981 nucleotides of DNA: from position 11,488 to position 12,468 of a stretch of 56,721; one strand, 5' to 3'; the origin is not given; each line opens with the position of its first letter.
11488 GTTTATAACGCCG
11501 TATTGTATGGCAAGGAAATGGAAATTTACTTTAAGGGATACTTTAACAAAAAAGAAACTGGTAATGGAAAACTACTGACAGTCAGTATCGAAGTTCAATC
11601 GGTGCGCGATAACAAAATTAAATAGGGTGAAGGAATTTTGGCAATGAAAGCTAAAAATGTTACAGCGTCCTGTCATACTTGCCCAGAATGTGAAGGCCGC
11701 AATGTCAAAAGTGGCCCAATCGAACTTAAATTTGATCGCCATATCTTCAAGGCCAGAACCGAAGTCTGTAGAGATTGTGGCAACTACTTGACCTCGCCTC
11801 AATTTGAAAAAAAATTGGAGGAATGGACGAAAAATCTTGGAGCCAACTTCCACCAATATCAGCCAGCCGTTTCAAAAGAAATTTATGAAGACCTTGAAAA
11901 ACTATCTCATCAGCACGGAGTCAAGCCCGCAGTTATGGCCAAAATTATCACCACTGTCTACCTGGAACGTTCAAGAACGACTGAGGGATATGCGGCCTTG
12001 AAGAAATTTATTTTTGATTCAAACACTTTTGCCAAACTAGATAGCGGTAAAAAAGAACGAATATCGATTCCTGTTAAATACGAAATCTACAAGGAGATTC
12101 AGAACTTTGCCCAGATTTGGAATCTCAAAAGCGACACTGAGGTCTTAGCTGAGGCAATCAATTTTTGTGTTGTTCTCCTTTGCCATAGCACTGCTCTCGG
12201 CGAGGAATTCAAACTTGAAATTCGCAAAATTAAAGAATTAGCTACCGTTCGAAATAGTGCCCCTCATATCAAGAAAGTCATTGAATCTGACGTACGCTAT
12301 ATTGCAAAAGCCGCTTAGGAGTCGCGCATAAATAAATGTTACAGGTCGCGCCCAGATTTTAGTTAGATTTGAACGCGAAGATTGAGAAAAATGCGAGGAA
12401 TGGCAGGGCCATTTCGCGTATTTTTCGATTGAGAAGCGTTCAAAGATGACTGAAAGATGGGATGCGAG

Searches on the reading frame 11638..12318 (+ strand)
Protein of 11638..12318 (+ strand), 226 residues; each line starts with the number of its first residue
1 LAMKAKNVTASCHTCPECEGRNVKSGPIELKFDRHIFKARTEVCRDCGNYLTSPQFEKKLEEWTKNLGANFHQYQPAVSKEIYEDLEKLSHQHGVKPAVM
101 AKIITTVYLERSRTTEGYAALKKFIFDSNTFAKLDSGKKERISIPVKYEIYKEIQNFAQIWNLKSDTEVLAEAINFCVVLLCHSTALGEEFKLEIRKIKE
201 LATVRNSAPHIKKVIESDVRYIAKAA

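Call 23: search_protein_families(library=pfam, proteins=[window:11638-12318:+])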
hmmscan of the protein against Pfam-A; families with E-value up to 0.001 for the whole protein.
window:11638-12318:+ (226 aa): 0 families

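Call 24: find_encoding_contigs(protein=window:11638-12318:+, flank=10000, max_places=10)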
Protein window:11638-12318:+ (226 aa): no gene with exactly this product is on record in the collection.

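Call 70: find_homologous_proteins(query=window:11638-12318:+, max_evalue=0.00001)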
Query window:11638-12318:+ (226 aa): 4 proteins with E <= 0.00001 among 321 candidates.
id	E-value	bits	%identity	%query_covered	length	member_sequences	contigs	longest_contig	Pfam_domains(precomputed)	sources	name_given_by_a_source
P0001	1.1e-108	380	99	75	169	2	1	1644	-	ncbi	ncbi:MAG: hypothetical protein AABY86_05120, partial [Bdellovibrionota bacterium]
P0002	3.1e-105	369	73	99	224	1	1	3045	-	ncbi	-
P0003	4.1e-98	346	71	95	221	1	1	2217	-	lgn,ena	-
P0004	1.2e-89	318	63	95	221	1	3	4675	-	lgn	-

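Call 71: find_encoding_contigs(protein=P0002, flank=5000, max_places=4)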
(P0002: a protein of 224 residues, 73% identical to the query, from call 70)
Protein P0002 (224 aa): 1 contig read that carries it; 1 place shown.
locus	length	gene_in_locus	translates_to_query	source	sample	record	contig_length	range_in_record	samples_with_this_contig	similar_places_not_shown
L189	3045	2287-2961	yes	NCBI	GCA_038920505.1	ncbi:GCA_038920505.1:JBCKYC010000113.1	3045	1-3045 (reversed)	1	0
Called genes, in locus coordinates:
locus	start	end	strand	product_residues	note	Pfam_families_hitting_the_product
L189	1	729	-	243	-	?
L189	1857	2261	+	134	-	-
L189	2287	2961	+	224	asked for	-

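Call 72: find_encoding_contigs(protein=P0004, flank=5000, max_places=4)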
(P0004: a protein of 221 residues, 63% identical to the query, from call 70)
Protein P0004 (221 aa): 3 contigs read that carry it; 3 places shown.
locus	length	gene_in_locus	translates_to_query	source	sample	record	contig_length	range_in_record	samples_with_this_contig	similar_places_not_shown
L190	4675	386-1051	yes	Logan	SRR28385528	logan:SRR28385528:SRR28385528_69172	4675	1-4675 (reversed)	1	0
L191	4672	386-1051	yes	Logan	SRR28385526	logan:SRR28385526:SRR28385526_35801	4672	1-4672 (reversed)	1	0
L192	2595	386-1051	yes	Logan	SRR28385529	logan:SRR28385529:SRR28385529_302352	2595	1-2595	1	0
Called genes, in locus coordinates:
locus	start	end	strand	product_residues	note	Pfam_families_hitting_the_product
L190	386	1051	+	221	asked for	-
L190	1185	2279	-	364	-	-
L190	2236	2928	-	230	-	PF25948:DUF7986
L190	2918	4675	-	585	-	?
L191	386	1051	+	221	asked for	-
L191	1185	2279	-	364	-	-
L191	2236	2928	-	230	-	PF25948:DUF7986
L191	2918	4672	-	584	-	?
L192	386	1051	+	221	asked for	-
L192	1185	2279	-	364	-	-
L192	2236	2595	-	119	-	?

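Call 73: find_encoding_contigs(protein=P0003, flank=5000, max_places=4)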
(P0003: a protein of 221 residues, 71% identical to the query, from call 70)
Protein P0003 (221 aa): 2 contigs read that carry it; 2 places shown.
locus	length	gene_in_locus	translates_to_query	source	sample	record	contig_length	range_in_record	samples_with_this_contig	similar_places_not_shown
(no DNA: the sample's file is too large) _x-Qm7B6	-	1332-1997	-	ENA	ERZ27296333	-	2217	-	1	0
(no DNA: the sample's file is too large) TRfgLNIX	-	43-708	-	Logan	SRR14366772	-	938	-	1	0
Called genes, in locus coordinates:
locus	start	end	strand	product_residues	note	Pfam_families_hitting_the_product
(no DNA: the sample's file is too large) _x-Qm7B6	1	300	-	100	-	?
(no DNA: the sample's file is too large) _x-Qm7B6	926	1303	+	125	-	-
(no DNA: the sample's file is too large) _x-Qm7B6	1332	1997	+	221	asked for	-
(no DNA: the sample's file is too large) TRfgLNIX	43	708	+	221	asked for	-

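Call 76: find_encoding_contigs(protein=P0001, flank=5000, max_places=4)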
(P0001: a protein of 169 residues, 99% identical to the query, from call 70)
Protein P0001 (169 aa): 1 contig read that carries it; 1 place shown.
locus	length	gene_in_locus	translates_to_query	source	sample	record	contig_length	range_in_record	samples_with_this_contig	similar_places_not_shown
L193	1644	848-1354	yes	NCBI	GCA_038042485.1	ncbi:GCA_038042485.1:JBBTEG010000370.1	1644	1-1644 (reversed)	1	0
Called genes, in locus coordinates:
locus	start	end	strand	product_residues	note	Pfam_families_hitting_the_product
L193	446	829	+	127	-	-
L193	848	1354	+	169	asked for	-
